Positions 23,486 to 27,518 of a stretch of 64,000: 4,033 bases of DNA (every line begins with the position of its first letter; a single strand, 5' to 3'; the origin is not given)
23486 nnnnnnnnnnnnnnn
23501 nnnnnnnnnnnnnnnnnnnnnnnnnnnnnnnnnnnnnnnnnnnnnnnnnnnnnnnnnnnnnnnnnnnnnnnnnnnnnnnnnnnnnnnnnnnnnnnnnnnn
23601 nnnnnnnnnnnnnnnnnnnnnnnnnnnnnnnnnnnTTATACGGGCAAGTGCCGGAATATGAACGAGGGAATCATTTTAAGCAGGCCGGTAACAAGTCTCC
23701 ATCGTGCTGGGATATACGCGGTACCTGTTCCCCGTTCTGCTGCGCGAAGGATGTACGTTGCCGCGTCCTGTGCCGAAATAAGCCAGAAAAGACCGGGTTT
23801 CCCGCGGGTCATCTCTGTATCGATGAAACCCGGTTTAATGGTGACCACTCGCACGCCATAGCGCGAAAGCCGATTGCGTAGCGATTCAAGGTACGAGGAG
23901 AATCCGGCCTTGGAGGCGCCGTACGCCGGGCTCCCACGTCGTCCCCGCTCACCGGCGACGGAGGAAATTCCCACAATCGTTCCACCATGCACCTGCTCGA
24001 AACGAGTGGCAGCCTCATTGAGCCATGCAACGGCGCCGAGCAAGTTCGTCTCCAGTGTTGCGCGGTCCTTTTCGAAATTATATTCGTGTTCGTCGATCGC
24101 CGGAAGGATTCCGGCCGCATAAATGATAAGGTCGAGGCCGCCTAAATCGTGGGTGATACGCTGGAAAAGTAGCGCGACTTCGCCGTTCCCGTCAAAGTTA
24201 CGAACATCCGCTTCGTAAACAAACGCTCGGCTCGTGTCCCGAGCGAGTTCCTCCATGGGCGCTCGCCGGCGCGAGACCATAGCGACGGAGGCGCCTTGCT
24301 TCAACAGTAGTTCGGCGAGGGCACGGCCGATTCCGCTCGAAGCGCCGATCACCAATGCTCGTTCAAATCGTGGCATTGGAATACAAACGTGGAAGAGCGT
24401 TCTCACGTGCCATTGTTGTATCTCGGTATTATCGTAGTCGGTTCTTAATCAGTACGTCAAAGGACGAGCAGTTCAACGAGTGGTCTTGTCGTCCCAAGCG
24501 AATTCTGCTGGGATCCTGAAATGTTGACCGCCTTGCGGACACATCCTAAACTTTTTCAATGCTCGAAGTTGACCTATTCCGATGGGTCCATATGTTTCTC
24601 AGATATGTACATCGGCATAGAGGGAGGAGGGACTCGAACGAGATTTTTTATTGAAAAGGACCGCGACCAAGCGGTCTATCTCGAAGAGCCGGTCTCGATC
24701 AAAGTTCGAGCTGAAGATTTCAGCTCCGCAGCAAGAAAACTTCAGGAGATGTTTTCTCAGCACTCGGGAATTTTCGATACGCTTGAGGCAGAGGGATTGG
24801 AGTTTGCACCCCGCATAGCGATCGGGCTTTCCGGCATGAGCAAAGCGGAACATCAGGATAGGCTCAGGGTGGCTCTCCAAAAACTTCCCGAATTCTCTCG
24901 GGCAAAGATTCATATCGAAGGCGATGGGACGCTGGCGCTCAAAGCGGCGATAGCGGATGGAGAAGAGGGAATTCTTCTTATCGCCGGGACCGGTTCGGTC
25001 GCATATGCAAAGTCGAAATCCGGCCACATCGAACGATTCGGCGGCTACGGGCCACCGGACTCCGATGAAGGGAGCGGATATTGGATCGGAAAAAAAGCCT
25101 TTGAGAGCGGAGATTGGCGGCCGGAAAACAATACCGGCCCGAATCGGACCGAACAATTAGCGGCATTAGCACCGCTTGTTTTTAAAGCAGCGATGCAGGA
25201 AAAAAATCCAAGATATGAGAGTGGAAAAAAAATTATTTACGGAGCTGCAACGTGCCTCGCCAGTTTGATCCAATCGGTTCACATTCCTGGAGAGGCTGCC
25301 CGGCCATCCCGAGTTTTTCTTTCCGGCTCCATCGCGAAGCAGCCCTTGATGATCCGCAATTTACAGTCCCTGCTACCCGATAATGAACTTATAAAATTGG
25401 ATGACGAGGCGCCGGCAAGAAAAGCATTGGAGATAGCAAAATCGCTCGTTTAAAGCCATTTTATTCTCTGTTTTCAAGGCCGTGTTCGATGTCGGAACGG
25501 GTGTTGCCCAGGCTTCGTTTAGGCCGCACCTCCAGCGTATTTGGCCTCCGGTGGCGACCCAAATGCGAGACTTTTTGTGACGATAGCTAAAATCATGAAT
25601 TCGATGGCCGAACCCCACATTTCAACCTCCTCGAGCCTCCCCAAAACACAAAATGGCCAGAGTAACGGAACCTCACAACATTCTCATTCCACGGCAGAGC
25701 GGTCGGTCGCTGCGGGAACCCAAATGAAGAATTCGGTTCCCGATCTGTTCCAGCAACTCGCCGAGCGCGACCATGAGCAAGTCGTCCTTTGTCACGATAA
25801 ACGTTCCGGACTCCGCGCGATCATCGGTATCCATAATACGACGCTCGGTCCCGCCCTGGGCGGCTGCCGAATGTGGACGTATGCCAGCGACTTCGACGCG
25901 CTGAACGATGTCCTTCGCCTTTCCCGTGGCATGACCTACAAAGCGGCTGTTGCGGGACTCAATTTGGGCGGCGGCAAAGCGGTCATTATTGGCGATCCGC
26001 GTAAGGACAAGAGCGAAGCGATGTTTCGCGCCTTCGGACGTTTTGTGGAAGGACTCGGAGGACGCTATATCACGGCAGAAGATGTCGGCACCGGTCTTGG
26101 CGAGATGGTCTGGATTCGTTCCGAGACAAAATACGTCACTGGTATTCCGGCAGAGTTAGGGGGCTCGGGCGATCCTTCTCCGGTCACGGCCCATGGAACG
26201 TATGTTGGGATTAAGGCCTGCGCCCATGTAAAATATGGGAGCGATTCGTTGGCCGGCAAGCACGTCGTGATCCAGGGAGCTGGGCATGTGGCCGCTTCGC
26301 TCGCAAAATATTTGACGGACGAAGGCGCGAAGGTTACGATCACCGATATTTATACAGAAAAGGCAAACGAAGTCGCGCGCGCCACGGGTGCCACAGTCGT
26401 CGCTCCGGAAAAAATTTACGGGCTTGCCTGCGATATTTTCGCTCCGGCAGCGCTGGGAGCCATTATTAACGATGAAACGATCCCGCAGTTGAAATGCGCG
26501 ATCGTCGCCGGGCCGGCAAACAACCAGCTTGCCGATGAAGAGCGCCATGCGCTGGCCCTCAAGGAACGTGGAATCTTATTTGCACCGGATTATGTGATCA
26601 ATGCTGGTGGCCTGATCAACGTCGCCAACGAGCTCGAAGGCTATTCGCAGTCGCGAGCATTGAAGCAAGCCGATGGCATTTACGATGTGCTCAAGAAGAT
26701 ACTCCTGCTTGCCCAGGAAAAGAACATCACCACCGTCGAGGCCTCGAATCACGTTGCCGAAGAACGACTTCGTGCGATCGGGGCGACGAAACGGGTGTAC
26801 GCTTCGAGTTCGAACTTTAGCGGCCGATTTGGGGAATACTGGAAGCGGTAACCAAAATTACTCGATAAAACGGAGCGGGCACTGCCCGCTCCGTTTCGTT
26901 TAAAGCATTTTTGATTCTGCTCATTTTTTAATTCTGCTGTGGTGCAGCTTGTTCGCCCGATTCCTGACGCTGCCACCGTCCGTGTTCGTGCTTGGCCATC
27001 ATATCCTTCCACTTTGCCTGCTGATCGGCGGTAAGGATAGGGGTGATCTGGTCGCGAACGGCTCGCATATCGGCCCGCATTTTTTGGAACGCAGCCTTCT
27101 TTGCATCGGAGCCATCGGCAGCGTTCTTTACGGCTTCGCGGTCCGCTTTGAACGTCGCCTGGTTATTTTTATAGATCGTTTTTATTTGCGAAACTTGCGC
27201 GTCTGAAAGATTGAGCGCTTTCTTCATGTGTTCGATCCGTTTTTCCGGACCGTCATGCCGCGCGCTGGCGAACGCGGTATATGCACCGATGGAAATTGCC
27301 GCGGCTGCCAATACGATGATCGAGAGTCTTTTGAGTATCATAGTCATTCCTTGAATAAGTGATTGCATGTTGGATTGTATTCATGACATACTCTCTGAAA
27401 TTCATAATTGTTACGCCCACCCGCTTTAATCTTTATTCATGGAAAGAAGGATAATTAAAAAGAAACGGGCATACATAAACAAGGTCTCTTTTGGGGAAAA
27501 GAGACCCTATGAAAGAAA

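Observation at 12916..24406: Candidate novel envelope glycosylation system: a mycobacterial-type DPA (polyprenyl-phospho-arabinofuranose) donor pathway clustered with four GT-C membrane glycosyltransferases in a T9SS-type (non-actinobacterial) genome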

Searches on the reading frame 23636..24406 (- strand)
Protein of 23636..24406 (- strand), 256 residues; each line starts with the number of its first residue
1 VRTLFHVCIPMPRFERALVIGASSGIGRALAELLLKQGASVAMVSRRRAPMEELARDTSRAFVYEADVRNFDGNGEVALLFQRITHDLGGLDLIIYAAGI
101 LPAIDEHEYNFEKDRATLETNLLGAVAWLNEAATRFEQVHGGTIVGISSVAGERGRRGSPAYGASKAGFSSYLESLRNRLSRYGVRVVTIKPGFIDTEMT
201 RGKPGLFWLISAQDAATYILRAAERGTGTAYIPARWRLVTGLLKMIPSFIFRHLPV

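Call 3: search_protein_families(library=pfam, proteins=[window:23636-24406:-], max_evalue=0.01)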
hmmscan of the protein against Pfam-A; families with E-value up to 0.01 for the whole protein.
window:23636-24406:- (256 aa): 6 families
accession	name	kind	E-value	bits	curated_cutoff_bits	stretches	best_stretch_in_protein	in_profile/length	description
PF00106.31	adh_short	-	6e-42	143.8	26.6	1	17-201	3-188/195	short chain dehydrogenase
PF13561.12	adh_short_C2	-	1.2e-31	110.6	27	1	21-206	1-187/236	Enoyl-(Acyl carrier protein) reductase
PF08659.16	KR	-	6e-09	36.5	22.6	1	18-194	4-177/180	KR domain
PF01370.27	Epimerase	-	3.2e-08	33.7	20.9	1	17-178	1-158/240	NAD dependent epimerase/dehydratase family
PF13460.12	NAD_binding_10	-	0.0016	18.8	27.2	1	21-71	1-51/184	NAD(P)H-binding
PF02882.25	THF_DHG_CYH_C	-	0.0027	17.5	27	1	16-56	38-78/160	Tetrahydrofolate dehydrogenase/cyclohydrolase, NAD(P)-binding domain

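Call 4: search_protein_families(library=ncbifam, proteins=[window:23636-24406:-], max_evalue=0.01)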
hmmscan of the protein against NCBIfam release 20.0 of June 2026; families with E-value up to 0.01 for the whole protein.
window:23636-24406:- (256 aa): 230 families (the best 25 are shown)
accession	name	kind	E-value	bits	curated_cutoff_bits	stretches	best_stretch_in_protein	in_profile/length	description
NF005489.0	PRK07102.1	equivalog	1.4e-55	188.5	267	1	17-254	4-241/243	SDR family oxidoreductase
NF005437.0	PRK07024.1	equivalog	1.7e-49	168.6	266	1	16-252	6-244/259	SDR family oxidoreductase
NF006099.0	PRK08251.1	equivalog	6.2e-41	140.3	253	1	16-253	6-248/250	SDR family oxidoreductase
NF053786.1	DcplherypntRedDprE2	equivalog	1e-37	130.1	250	1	17-256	11-252/252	decaprenylphospho-beta-D-erythro-pentofuranosid-2-ulose 2-reductase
NF009466.0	PRK12826.1-2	subfamily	1.2e-33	116.6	222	1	15-201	4-193/248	3-oxoacyl-ACP reductase FabG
NF005594.0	PRK07326.1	equivalog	1.2e-33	116.6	271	1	16-220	8-213/237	SDR family oxidoreductase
NF005559.1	PRK07231.1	subfamily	6e-32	111.1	215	1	17-201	7-192/249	glucose 1-dehydrogenase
NF005878.0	PRK07825.1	subfamily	4.4e-31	108.2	287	1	19-251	14-245/278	short chain dehydrogenase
NF005893.0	PRK07856.1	equivalog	3e-29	102.1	255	1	17-201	12-188/255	SDR family oxidoreductase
NF004198.0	PRK05653.1-3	equivalog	5.8e-29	101.3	296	1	16-206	9-200/248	3-oxoacyl-ACP reductase FabG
TIGR01830.1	3oxo_ACP_reduc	equivalog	8.8e-29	100.9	297.75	1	17-201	1-187/239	3-oxoacyl-[acyl-carrier-protein] reductase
NF006074.0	PRK08220.1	equivalog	1.9e-27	96.5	312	1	16-201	10-186/251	2,3-dihydro-2,3-dihydroxybenzoate dehydrogenase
NF005806.0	PRK07666.1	equivalog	2.6e-27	95.7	286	1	16-201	9-195/239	3-ketoacyl-ACP reductase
TIGR04316.1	dhbA_paeA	equivalog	4.1e-27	95.3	300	1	17-201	1-186/250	2,3-dihydro-2,3-dihydroxybenzoate dehydrogenase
NF004825.0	PRK06181.1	equivalog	8.9e-27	94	215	1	17-200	9-193/268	SDR family oxidoreductase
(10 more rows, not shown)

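Call 11: search_solved_structures(query=window:23636-24406:-, max_evalue=1e-10, show_alignments=0)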
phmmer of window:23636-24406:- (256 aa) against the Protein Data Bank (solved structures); distinct sequences matched with E-value up to 1e-10: 237 (the best 60 are shown).
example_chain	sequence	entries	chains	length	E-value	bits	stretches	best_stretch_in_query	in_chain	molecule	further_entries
2ehd_A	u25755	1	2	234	2.5e-24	89.4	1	17-225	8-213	Oxidoreductase, short-chain dehydrogenase/reductase family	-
2jah_A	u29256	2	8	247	8.3e-24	87.7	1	16-199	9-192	CLAVULANIC ACID DEHYDROGENASE | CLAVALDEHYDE DEHYDROGENASE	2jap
7tzp_A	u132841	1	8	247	3.1e-21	79.3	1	16-233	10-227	3-oxoacyl-ACP reductase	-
6t6n_A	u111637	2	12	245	3.8e-21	79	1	16-233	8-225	3-oxoacyl-[acyl-carrier protein] reductase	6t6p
21gq_C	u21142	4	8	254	6.3e-21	78.3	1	16-256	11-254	Decaprenylphosphoryl-2-keto-beta-D-erythro-pentose reductase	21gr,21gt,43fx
4cql_B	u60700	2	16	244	1.3e-20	77.2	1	18-201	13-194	CARBONYL REDUCTASE FAMILY MEMBER 4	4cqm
3enn_A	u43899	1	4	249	9.1e-20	74.5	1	16-200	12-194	GLUCOSE/RIBITOL DEHYDROGENASE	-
3emk_A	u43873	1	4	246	9.3e-20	74.5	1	16-200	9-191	GLUCOSE/RIBITOL DEHYDROGENASE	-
4wjz_A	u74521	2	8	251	1.1e-19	74.3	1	16-202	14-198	3-oxoacyl-[acyl-carrier-protein] reductase FabG | 3-oxoacyl-[acyl-carrier protein] reductase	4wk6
5end_A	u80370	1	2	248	1.4e-19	73.9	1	16-202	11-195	3-oxoacyl-[acyl-carrier-protein] reductase FabG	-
3rro_A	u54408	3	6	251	1.6e-19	73.7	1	16-202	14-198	3-ketoacyl-(acyl-carrier-protein) reductase | 3-oxoacyl-[acyl-carrier protein] reductase | 3-oxoacyl-[acyl-carrier-protein] reductase FabG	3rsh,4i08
3op4_A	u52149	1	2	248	1.6e-19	73.7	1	16-202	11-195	3-oxoacyl-[acyl-carrier protein] reductase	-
3ftp_A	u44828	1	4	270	1.9e-19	73.5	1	16-204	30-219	3-oxoacyl-[acyl-carrier protein] reductase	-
1vl8_A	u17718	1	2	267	2.7e-19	73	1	15-201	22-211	Gluconate 5-dehydrogenase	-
3woh_A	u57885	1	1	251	3.4e-19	72.6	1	17-201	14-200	SiaM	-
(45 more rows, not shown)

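Call 75: search_solved_structures(query=window:23636-24406:-, max_evalue=1e-20, show_alignments=5)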
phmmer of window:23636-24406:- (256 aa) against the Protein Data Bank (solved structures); distinct sequences matched with E-value up to 1e-20: 5.
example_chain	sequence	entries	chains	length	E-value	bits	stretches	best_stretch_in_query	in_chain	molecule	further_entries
2ehd_A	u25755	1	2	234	2.5e-24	89.4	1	17-225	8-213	Oxidoreductase, short-chain dehydrogenase/reductase family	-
2jah_A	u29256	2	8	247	8.3e-24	87.7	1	16-199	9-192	CLAVULANIC ACID DEHYDROGENASE | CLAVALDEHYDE DEHYDROGENASE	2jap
7tzp_A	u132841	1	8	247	3.1e-21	79.3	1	16-233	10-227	3-oxoacyl-ACP reductase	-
6t6n_A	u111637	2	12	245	3.8e-21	79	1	16-233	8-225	3-oxoacyl-[acyl-carrier protein] reductase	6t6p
21gq_C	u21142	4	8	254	6.3e-21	78.3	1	16-256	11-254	Decaprenylphosphoryl-2-keto-beta-D-erythro-pentose reductase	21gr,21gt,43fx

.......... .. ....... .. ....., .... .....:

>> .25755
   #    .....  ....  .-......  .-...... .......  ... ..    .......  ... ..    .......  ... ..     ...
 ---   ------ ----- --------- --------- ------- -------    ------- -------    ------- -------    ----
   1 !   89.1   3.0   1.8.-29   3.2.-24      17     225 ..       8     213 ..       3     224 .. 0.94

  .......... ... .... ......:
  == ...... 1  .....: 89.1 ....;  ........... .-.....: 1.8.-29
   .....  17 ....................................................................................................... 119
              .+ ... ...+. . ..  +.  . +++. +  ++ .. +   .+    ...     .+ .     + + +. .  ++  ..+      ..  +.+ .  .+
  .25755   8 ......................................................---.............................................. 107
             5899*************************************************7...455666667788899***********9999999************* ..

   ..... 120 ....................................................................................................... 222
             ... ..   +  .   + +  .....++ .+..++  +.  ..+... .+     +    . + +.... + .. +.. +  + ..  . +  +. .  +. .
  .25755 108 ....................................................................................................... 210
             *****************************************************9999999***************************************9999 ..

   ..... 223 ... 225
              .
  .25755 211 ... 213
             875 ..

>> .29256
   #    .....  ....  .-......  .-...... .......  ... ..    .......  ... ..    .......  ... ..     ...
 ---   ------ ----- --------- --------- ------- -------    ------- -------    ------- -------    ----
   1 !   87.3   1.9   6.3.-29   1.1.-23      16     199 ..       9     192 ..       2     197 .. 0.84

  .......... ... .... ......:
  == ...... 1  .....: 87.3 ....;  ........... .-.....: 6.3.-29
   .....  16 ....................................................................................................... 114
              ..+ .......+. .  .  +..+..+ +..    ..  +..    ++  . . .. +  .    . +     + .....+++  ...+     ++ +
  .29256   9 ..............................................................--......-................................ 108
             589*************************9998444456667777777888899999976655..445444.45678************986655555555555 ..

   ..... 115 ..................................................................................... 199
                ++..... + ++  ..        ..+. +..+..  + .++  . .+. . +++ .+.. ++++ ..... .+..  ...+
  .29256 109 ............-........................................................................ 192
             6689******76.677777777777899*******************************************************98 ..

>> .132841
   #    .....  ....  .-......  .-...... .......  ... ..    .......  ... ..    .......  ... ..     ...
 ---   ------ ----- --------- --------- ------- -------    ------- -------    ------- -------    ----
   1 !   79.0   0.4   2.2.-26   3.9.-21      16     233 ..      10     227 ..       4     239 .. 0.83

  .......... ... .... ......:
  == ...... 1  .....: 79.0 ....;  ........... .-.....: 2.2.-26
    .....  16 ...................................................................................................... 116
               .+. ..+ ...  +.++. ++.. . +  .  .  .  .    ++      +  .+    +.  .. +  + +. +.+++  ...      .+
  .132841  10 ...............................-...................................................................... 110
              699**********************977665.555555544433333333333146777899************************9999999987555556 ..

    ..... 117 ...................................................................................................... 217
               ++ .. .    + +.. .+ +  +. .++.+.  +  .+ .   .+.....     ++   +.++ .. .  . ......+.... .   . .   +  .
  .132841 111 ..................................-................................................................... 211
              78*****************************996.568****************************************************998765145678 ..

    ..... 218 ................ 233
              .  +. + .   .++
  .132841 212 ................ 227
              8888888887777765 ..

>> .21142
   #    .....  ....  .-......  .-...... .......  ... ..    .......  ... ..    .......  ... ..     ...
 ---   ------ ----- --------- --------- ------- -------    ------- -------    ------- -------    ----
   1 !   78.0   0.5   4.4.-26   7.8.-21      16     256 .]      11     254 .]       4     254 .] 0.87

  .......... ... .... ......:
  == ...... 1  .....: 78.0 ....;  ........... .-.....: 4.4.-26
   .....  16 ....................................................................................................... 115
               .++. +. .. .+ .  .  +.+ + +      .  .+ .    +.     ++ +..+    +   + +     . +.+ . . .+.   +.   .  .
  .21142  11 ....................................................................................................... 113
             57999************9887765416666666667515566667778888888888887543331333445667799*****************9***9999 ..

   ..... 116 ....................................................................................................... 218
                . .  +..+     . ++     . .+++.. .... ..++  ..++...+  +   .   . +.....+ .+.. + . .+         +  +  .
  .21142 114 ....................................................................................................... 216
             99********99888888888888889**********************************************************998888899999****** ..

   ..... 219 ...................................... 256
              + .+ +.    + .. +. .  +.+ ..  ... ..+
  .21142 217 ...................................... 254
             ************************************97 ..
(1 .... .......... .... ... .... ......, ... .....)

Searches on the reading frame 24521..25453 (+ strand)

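Call 3: search_protein_families(library=pfam, proteins=[window:24521-25453:+], max_evalue=0.01)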
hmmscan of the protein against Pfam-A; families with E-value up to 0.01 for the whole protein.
window:24521-25453:+ (310 aa): 1 family
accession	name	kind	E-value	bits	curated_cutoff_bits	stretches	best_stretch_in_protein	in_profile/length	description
PF01869.26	BcrAD_BadFG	-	4.7e-20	72.7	31.5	1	31-286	1-245/271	BadF/BadG/BcrA/BcrD ATPase family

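Call 4: search_protein_families(library=ncbifam, proteins=[window:24521-25453:+], max_evalue=0.01)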
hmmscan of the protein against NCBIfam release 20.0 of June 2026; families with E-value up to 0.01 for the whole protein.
window:24521-25453:+ (310 aa): 1 family
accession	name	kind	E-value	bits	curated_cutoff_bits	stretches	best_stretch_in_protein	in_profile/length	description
NF046058.1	NagK_SO3507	equivalog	1.6e-13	50.8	370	1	28-195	9-166/295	N-acetylglucosamine kinase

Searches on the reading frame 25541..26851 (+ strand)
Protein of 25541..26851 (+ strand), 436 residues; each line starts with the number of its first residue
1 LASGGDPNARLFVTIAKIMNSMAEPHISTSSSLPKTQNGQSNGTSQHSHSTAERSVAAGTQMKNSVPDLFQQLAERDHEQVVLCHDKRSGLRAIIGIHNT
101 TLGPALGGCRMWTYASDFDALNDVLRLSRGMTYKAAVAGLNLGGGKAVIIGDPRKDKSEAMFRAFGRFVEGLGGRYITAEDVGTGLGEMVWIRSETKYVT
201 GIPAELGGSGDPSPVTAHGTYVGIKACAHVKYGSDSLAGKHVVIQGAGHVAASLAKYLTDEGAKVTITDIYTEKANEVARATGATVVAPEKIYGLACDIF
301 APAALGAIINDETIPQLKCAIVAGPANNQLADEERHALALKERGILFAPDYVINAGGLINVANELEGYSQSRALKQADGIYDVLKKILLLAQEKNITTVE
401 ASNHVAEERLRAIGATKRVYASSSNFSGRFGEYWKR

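Call 3: search_protein_families(library=pfam, proteins=[window:25541-26851:+], max_evalue=0.01)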
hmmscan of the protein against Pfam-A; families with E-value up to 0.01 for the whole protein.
window:25541-26851:+ (436 aa): 8 families
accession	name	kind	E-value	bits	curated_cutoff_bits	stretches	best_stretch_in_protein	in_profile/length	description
PF02812.23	ELFV_dehydrog_N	-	6e-33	113.8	25.3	1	78-197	1-128/129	Glu/Leu/Phe/Val dehydrogenase, dimerisation domain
PF00208.27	ELFV_dehydrog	-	3.4e-17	63.4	23.4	2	278-403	89-218/241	Glutamate/Leucine/Phenylalanine/Valine dehydrogenase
PF01488.26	Shikimate_DH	-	0.00012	22.6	24.3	1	235-285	8-59/138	Shikimate / quinate 5-dehydrogenase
PF02826.25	2-Hacid_dh_C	-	0.00016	21.5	25.1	1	231-294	28-90/178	D-isomer specific 2-hydroxyacid dehydrogenase, NAD binding domain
PF02882.25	THF_DHG_CYH_C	-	0.00037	20.3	27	1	233-288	30-86/160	Tetrahydrofolate dehydrogenase/cyclohydrolase, NAD(P)-binding domain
PF03807.23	F420_oxidored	-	0.00078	20.4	21.6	0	243-288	4-50/94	NADP oxidoreductase coenzyme F420-dependent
PF00670.27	AdoHcyase_NAD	-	0.001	19.7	27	1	234-318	17-101/162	S-adenosyl-L-homocysteine hydrolase, NAD binding domain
PF13241.12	NAD_binding_7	-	0.0012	19.8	22.1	1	237-271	5-39/104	Putative NAD(P)-binding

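Call 4: search_protein_families(library=ncbifam, proteins=[window:25541-26851:+], max_evalue=0.01)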
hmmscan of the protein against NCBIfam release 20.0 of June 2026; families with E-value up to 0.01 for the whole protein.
window:25541-26851:+ (436 aa): 41 families (the best 25 are shown)
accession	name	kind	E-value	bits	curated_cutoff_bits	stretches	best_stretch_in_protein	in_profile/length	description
NF035922.1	Trp_DH_ScyB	equivalog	1e-123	412.7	600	1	69-411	2-340/346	tryptophan dehydrogenase ScyB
NF040817.1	GdhA_Arch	equivalog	2.8e-24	86.1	750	1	98-366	61-360/419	glutamate dehydrogenase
NF041398.1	GluDhGdhB_Halo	equivalog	1.3e-21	77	620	1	97-364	57-346/410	glutamate dehydrogenase GdhB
NF006929.0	PRK09414.1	equivalog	5.2e-11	42.2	536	2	98-266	84-259/445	NADP-specific glutamate dehydrogenase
NF010634.0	PRK14031.1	equivalog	1.7e-08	33.4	822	2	98-268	80-258/444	NADP-specific glutamate dehydrogenase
NF010633.0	PRK14030.1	subfamily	2.3e-07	30.3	743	1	98-266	80-255/445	glutamate dehydrogenase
NF006192.0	PRK08324.1-6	equivalog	1.7e-05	23.4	639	1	235-307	432-499/685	bifunctional aldolase/short-chain dehydrogenase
TIGR01035.1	hemA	equivalog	2.3e-05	23.5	209.55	1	219-292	160-234/416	glutamyl-tRNA reductase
NF005469.0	PRK07063.1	equivalog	5e-05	22.9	306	1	235-310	3-78/260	SDR family oxidoreductase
NF004005.0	PRK05476.2-3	equivalog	8e-05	21.6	275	1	236-323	205-291/418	adenosylhomocysteinase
NF005559.1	PRK07231.1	subfamily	9.2e-05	22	215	1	237-307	2-69/249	glucose 1-dehydrogenase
NF006132.0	PRK08277.1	subfamily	0.00019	20.9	281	1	236-283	7-55/280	D-mannonate oxidoreductase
NF053674.1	XylDhXylBProt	equivalog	0.0002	20.9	400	1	235-338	7-104/252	D-xylose 1-dehydrogenase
NF005880.0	PRK07831.1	equivalog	0.00021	21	336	1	232-311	11-91/263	SDR family oxidoreductase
NF004198.0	PRK05653.1-3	equivalog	0.00029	20.4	296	1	236-311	4-77/248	3-oxoacyl-ACP reductase FabG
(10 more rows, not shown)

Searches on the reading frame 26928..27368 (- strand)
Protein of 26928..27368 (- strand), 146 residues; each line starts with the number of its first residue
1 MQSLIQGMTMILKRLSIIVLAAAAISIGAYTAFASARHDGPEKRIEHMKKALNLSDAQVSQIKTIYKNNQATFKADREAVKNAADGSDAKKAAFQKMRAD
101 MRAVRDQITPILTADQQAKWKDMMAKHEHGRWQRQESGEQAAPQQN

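Call 58: search_protein_families(library=pfam, proteins=[window:26928-27368:-], max_evalue=0.001)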
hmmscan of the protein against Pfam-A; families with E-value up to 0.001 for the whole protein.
window:26928-27368:- (146 aa): 1 family
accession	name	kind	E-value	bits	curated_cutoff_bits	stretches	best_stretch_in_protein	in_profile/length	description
PF07813.17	LTXXQ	-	0.00016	22.7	24.3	1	42-122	3-98/100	LTXXQ motif family protein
